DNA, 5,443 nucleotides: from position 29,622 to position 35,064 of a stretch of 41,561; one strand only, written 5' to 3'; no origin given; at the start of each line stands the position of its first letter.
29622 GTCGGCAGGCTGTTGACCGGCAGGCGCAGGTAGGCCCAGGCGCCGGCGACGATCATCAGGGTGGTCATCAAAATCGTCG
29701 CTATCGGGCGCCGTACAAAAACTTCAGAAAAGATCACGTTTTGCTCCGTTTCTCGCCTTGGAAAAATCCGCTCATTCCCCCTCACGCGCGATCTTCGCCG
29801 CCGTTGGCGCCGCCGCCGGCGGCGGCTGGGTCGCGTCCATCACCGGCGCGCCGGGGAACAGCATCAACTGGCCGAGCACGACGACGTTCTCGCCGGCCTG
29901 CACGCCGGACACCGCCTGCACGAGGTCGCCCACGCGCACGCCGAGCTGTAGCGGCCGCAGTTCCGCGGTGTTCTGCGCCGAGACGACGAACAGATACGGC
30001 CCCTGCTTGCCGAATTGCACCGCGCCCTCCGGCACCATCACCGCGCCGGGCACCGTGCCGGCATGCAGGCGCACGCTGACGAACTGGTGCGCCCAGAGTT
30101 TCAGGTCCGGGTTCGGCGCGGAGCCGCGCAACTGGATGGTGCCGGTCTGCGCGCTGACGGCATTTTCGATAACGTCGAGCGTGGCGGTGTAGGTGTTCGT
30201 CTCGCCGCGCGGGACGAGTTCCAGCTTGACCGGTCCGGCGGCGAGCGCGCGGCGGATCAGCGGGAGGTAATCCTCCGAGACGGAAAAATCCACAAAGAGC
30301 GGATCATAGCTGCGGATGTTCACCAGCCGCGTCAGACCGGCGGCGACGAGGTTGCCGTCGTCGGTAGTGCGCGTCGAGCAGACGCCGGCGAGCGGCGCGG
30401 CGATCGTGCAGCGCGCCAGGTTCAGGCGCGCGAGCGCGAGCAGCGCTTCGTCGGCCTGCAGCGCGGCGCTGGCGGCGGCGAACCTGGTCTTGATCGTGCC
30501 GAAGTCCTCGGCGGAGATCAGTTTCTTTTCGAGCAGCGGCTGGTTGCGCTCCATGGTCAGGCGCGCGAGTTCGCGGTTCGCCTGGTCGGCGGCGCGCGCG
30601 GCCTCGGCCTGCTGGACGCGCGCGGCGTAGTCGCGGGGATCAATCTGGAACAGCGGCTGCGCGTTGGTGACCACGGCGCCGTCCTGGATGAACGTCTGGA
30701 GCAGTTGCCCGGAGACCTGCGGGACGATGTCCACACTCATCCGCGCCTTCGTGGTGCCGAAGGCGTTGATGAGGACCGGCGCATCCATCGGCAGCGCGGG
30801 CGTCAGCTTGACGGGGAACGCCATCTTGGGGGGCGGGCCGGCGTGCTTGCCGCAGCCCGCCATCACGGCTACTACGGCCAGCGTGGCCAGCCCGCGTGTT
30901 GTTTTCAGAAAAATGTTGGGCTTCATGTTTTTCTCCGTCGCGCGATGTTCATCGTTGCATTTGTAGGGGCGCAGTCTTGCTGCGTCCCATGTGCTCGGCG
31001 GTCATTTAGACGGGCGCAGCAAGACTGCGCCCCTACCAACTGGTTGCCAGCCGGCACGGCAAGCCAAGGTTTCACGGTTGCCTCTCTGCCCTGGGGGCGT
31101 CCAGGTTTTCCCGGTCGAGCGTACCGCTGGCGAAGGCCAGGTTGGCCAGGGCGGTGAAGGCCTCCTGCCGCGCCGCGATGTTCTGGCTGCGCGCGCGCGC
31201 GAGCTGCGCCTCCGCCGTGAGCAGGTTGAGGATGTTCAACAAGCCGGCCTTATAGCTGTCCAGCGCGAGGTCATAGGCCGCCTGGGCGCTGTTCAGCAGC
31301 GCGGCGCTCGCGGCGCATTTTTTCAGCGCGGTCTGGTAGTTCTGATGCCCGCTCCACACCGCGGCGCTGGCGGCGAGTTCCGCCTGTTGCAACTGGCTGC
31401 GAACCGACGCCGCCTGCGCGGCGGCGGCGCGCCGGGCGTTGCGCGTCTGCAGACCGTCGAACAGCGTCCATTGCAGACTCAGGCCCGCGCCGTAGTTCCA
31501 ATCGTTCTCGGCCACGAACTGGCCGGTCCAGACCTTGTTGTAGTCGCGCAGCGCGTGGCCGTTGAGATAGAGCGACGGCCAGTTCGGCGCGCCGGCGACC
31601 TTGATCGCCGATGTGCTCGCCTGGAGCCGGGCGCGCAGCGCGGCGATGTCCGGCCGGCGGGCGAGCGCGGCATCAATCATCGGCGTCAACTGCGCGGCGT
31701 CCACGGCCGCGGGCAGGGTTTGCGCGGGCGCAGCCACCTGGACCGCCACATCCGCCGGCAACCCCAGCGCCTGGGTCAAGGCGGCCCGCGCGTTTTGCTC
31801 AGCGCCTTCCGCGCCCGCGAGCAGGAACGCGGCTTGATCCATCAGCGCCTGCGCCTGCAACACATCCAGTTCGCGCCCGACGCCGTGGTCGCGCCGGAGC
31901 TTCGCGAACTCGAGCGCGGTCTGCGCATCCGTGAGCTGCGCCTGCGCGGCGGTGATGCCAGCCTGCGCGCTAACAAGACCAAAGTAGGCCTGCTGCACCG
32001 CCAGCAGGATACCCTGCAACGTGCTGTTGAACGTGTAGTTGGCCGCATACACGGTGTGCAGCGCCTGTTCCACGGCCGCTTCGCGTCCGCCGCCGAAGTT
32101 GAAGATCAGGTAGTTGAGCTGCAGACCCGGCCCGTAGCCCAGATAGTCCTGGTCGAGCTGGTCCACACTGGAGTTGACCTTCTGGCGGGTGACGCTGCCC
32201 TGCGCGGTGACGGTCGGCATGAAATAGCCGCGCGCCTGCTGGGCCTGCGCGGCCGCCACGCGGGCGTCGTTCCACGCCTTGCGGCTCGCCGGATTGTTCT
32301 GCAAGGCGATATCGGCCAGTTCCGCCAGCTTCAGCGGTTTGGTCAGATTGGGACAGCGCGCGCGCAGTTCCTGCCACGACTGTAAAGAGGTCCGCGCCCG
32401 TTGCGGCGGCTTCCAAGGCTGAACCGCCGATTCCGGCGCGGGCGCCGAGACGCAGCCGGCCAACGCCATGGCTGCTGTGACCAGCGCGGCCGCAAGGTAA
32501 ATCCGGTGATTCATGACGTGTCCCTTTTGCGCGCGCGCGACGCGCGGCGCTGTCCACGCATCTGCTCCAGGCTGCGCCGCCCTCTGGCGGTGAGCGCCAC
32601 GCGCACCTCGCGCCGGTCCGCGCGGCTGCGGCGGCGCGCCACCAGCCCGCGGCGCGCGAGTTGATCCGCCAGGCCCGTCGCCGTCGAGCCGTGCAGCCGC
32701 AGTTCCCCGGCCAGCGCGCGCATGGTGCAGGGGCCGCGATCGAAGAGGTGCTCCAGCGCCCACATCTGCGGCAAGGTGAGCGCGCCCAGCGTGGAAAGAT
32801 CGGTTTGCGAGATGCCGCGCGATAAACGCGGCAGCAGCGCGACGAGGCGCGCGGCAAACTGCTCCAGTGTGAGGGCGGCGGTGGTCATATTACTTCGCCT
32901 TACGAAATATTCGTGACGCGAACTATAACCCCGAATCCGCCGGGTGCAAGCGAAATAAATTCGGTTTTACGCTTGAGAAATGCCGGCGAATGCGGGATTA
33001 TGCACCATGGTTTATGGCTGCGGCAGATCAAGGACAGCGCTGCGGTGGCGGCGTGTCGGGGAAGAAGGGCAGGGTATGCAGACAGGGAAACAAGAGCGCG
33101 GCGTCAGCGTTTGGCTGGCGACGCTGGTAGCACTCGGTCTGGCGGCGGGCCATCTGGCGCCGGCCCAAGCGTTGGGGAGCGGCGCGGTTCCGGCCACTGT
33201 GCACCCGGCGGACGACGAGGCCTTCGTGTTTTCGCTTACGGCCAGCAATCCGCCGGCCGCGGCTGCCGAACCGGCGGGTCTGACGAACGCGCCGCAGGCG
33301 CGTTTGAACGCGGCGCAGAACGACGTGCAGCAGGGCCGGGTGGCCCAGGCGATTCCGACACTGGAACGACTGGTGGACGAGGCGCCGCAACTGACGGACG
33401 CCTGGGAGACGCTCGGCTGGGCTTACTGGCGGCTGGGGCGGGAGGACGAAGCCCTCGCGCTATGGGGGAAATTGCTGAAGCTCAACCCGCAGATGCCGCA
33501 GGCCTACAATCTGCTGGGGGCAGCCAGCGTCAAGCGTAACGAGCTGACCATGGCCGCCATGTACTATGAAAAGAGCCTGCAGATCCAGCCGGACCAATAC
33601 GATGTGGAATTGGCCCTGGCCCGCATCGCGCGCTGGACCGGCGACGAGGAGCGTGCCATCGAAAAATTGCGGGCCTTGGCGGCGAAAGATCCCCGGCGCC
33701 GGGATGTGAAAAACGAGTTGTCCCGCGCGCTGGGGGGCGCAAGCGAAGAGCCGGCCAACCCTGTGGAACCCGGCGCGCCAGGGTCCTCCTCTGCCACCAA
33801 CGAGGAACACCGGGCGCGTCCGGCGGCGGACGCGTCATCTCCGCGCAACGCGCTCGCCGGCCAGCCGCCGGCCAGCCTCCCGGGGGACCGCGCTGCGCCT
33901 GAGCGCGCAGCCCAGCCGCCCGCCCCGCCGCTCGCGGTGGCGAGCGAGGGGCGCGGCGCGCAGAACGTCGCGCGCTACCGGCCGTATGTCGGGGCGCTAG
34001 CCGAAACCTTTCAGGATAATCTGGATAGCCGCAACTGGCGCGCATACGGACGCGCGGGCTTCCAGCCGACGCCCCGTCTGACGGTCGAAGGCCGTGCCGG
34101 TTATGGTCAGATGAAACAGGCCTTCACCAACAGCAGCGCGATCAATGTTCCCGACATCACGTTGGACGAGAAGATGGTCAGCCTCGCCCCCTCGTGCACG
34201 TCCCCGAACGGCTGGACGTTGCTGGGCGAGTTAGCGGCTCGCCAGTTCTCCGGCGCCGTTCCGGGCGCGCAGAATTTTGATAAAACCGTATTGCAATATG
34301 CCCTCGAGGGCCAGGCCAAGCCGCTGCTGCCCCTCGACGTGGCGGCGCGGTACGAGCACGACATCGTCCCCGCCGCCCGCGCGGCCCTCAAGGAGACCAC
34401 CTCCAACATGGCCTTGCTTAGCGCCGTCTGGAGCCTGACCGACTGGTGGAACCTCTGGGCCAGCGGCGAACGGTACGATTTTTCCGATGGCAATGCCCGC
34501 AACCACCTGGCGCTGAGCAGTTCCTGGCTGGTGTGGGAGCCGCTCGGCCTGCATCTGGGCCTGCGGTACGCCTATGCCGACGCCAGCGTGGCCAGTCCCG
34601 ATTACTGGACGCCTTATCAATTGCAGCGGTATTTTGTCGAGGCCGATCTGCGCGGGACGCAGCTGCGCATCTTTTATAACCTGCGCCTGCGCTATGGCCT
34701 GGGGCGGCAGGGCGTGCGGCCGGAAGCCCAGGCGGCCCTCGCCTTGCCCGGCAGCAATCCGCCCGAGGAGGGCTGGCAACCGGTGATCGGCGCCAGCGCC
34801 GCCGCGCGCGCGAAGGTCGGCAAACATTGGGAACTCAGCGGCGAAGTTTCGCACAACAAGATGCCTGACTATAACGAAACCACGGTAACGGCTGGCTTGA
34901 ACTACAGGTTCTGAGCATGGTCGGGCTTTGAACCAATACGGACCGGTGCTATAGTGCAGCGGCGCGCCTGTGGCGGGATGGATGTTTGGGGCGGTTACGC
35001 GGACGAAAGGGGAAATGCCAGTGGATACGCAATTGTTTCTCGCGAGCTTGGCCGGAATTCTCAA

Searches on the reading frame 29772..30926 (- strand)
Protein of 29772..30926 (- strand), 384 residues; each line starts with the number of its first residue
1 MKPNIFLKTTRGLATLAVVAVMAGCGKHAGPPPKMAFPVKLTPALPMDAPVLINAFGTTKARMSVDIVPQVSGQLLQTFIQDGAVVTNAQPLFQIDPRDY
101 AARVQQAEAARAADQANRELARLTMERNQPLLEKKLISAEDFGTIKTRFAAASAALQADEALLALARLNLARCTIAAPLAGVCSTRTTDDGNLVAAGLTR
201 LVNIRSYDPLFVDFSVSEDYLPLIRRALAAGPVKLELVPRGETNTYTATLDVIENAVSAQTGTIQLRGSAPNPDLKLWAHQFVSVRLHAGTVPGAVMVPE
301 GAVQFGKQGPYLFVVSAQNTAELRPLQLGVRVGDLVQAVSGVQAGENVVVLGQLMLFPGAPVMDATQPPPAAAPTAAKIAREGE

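Call 20: search_protein_families(library=pfam, proteins=[window:29772-30926:-], max_evalue=0.0001)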
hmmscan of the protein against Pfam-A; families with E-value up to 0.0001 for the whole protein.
window:29772-30926:- (384 aa): 2 families
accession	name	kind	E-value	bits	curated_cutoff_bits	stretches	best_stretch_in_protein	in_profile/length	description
PF16576.10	HlyD_D23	-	8.7e-12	45.2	30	1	66-282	21-213/214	Barrel-sandwich domain of CusB or HlyD membrane-fusion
PF13437.12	HlyD_3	-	8e-09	36.6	22.2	1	174-274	1-97/106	HlyD family secretion protein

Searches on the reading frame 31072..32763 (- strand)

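Call 20: search_protein_families(library=pfam, proteins=[window:31072-32763:-], max_evalue=0.0001)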
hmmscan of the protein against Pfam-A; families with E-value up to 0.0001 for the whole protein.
window:31072-32763:- (563 aa): 1 family
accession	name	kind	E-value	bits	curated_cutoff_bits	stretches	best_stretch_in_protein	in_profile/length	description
PF02321.23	OEP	-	7.2e-52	176.4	22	2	362-547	4-187/187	Outer membrane efflux protein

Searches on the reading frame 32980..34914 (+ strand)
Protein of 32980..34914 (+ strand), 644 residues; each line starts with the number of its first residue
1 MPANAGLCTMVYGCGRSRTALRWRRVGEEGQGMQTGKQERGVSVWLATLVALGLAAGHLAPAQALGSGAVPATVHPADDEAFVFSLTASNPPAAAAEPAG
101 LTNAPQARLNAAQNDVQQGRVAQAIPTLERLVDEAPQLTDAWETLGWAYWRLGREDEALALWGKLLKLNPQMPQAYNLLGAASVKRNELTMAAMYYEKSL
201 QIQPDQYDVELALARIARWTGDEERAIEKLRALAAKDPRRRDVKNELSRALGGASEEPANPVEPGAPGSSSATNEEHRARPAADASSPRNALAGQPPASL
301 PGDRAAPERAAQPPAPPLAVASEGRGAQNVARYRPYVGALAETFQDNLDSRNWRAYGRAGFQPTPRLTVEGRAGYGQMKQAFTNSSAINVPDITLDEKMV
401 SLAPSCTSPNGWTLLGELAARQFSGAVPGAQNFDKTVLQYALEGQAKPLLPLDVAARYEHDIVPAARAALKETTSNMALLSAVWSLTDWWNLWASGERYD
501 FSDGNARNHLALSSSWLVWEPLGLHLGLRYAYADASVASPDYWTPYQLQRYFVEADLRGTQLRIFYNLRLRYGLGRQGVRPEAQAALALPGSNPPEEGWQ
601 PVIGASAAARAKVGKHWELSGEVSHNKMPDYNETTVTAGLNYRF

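Call 5: search_protein_families(library=pfam, proteins=[window:32980-34914:+], max_evalue=0.01)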
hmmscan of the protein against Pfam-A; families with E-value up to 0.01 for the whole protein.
window:32980-34914:+ (644 aa): 20 families
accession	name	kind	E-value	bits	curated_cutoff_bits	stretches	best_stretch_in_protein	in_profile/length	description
PF14559.12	TPR_19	-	7.9e-14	52.2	25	2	116-180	2-66/68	Tetratricopeptide repeat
PF07719.23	TPR_2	-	1.5e-13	50.1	27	1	140-171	2-33/34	Tetratricopeptide repeat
PF13432.12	TPR_16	-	1.2e-12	48.5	32.7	2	110-161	2-52/65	Tetratricopeptide repeat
PF13181.12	TPR_8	-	8.4e-10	38.5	25.7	1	140-171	2-33/34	Tetratricopeptide repeat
PF00515.34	TPR_1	-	1.6e-09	37.6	27.8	2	174-205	2-33/34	Tetratricopeptide repeat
PF13428.12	TPR_14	-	2.2e-09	37.5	23.5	1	140-181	2-43/44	Tetratricopeptide repeat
PF13174.12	TPR_6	-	3.8e-09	37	26.3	0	144-171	5-32/33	Tetratricopeptide repeat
PF23914.1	TPR_CcmH_CycH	-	4.4e-08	33.5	42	1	167-239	44-119/158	Cytochrome c-type biogenesis protein H TPR domain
PF13414.12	TPR_11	-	1.6e-07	31.3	26.8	1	152-182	7-37/42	TPR repeat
PF03704.23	BTAD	-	2.7e-06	28.2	22.1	1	110-162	67-119/146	Bacterial transcriptional activator domain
PF13371.12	TPR_9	-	4.5e-06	27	35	1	149-216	5-72/73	Tetratricopeptide repeat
PF13505.12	OMP_b-brl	-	1.7e-05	25.5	28.7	1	529-644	63-175/175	Outer membrane protein beta-barrel domain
PF25063.1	ARM_TT21_C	-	5.7e-05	23.5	35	1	127-204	83-160/209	Tetratricopeptide repeat protein 21 C-terminal ARM domain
PF13431.12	TPR_17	-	9.7e-05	22.8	24.4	0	129-159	3-33/34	Tetratricopeptide repeat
PF24575.1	TPR_Slam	-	0.00032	21.5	35.2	0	194-251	36-91/104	Surface lipoprotein assembly modifier, N-terminal TPR repeats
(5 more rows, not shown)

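Call 6: search_protein_families(library=ncbifam, proteins=[window:32980-34914:+], max_evalue=0.01)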
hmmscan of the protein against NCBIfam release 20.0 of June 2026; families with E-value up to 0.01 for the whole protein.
window:32980-34914:+ (644 aa): 18 families
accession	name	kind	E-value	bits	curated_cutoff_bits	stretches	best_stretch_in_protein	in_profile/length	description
TIGR02917.1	PEP_TPR_lipo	equivalog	3.7e-18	64.8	312.2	1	103-249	395-541/899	XrtA/PEP-CTERM system TPR-repeat protein PrsT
NF040959.1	MamA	equivalog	7.8e-12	45.1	200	1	110-234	42-166/204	magnetosome protein MamA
TIGR03939.1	PGA_TPR_OMP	equivalog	2.2e-10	39.4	366.65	2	117-250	31-163/800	poly-beta-1,6 N-acetyl-D-glucosamine export porin PgaA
NF033758.1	gliding_GltE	equivalog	4.7e-10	39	225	1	93-240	34-187/411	adventurous gliding motility TPR repeat lipoprotein GltE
TIGR02521.1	type_IV_pilW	equivalog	2e-09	37.3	154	1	94-245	20-173/234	type IV pilus biogenesis/stability protein PilW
TIGR00540.1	TPR_hemY_coli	hypoth_equivalog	5.3e-06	25.4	142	1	105-227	261-379/385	heme biosynthesis-associated TPR protein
NF052415.1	T3SS_chap_SctY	equivalog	1.6e-05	25.4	70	1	139-232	6-102/106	type III secretion apparatus assembly chaperone SctY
NF008520.0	PRK11447.1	equivalog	1.9e-05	22.7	858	0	107-173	272-337/1157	cellulose synthase complex outer membrane protein BcsC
NF033762.1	social_mot_Tgl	equivalog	6e-05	22.5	225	1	110-238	36-167/252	social motility TPR repeat lipoprotein Tgl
NF033920.0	C39_PA2778_fam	equivalog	7.5e-05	22.3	150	1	102-204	153-255/255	PA2778 family cysteine peptidase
NF052400.1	M48_BAM_BepA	equivalog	0.00024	20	570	1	105-190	375-460/483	beta-barrel assembly-enhancing protease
NF047507.1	TPR_BatC_Lepto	exception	0.00063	19.3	175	0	106-175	59-132/214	TPR repeat-containing protein BatC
TIGR02552.1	LcrH_SycD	equivalog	0.00076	19.2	104.8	0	144-240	23-119/136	SycD/LcrH family type III secretion system chaperone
NF008757.0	PRK11788.1-5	equivalog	0.0021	17.3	363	1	106-214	215-323/388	lipopolysaccharide assembly protein LapB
NF011721.1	PRK15174.1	equivalog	0.0021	16.4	1200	1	111-243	218-354/656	Vi polysaccharide transport protein VexE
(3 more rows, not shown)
